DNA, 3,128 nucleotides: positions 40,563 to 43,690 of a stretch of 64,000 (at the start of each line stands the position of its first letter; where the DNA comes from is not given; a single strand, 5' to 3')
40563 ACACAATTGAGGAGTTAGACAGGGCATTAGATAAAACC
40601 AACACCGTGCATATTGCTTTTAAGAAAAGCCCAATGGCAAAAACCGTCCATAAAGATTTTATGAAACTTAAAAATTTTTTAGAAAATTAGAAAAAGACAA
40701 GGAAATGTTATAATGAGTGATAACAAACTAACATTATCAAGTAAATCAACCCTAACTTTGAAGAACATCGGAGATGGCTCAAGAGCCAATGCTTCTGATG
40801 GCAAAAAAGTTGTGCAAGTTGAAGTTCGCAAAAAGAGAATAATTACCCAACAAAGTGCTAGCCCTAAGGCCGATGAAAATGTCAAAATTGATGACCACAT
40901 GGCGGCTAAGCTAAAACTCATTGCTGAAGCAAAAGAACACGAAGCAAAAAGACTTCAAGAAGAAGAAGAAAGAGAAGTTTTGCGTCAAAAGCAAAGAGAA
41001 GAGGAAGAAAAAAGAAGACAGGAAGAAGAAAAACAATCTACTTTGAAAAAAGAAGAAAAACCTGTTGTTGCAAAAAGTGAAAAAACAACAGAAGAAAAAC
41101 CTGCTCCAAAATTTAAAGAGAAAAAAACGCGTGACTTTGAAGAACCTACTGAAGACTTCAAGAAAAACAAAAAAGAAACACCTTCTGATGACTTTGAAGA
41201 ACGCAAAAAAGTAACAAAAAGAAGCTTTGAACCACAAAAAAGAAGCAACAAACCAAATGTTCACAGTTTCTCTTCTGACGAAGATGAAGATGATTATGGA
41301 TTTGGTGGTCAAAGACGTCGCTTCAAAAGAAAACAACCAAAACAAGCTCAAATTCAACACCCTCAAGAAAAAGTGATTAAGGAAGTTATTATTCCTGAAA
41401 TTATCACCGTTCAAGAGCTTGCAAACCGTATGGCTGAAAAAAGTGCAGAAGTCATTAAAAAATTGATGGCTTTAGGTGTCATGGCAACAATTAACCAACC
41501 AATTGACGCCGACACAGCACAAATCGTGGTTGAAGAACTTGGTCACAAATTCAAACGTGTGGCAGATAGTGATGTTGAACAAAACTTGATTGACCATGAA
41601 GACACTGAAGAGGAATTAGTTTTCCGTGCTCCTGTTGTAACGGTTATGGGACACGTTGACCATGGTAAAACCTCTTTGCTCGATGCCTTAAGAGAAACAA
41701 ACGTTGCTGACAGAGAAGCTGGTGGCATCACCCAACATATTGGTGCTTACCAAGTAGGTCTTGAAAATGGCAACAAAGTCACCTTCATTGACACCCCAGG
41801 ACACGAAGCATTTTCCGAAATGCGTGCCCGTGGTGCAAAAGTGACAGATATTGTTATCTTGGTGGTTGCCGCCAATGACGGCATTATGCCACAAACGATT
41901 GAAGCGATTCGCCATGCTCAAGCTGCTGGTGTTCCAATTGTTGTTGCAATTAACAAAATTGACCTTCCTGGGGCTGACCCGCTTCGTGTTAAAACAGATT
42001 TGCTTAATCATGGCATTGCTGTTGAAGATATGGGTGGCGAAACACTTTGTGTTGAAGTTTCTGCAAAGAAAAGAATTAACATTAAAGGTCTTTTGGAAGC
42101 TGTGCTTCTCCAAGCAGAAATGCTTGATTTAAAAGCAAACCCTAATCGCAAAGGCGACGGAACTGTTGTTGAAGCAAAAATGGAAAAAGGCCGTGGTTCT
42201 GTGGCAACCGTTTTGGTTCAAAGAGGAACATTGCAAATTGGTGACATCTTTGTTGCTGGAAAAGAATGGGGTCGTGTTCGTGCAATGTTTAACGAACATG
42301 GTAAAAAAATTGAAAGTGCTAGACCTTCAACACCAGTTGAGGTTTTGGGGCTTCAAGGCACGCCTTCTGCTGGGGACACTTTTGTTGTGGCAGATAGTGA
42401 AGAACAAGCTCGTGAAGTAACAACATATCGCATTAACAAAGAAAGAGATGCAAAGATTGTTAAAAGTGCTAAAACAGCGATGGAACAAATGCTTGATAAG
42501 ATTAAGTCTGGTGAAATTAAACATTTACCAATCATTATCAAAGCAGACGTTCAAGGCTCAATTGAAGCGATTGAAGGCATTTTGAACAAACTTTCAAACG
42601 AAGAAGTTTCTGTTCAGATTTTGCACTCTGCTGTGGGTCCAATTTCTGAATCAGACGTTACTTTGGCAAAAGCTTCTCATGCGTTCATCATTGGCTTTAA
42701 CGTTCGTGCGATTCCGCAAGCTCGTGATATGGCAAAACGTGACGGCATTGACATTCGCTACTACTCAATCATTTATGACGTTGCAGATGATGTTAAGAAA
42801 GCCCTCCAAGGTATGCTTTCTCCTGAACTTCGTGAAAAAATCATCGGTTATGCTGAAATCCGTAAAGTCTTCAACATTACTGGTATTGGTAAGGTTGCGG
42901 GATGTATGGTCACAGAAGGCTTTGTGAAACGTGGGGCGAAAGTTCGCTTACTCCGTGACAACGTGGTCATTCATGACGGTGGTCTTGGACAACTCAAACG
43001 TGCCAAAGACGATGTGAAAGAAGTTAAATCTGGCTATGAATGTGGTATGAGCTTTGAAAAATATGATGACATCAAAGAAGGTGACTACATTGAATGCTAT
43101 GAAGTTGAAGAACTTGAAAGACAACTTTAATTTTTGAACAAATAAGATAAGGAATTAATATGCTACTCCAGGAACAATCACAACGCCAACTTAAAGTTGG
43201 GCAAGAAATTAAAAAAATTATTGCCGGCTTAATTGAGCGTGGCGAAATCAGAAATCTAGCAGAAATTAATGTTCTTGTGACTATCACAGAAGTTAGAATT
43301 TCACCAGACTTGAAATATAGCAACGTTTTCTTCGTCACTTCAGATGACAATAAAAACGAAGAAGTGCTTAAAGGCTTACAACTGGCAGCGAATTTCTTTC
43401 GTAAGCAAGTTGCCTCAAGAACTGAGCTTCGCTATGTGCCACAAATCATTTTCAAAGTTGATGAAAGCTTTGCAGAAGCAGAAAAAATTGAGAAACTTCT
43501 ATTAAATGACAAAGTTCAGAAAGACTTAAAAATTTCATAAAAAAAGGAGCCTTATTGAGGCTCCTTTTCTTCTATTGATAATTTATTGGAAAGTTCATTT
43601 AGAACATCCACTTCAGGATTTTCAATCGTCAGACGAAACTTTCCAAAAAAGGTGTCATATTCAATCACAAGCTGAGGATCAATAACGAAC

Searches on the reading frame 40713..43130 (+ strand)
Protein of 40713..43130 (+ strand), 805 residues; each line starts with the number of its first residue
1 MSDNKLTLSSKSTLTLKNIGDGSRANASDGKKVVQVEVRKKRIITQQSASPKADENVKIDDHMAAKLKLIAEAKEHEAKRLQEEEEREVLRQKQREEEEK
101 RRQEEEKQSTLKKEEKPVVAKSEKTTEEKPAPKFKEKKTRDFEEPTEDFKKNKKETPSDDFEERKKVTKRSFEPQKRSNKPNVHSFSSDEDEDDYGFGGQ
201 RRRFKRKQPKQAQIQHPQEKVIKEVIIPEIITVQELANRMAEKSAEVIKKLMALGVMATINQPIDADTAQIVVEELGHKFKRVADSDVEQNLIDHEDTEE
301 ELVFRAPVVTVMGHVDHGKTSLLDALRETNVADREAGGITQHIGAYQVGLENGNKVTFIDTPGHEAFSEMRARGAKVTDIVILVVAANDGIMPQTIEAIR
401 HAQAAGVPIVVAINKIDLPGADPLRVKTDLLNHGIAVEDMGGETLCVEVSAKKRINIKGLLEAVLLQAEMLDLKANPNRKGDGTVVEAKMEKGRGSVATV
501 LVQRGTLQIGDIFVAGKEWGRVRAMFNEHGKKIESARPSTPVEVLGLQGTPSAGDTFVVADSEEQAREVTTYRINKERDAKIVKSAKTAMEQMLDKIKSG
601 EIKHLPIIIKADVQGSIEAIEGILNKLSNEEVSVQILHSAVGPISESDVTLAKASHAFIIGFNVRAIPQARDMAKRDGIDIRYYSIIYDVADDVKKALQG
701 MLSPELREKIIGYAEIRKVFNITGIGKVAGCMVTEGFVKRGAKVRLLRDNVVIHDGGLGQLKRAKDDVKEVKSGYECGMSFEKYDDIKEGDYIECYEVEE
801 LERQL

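Call 49: search_protein_families(library=pfam, proteins=[window:40713-43130:+], max_evalue=0.00001)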
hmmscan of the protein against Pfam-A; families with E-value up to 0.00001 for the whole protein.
window:40713-43130:+ (805 aa): 7 families
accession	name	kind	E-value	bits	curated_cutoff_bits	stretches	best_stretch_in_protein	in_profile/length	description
PF11987.13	IF-2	-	9.2e-43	145.3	27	1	582-695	4-117/117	Translation-initiation factor 2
PF00009.33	GTP_EFTU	-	1.5e-35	122.9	26.5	1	308-466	5-184/188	Elongation factor Tu GTP binding domain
PF22042.2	EF-G_D2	-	6.4e-30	103.5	27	1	482-559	3-83/84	Elongation factor G domain 2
PF04760.21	IF2_N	-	1.3e-16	60.5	25.3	1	231-279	4-53/53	Translation initiation factor IF-2, N-terminal region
PF01926.29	MMR_HSR1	-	1.1e-10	42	21.9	1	309-415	2-113/113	50S ribosome-binding GTPase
PF03144.31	GTP_EFTU_D2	-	8.7e-09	36.1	30.3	1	726-792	1-71/73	Elongation factor Tu domain 2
PF08364.16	IF2_assoc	-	9.2e-06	26.2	24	0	4-45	2-37/39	Bacterial translation initiation factor IF-2 associated region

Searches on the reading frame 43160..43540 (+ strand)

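Call 91: search_protein_families(library=pfam, proteins=[window:43160-43540:+], max_evalue=0.01)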
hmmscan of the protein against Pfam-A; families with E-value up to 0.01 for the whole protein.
window:43160-43540:+ (126 aa): 1 family
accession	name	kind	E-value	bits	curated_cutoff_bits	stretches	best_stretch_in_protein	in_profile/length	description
PF02033.23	RBFA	-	4.5e-27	94.8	34.7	1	9-114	1-105/105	Ribosome-binding factor A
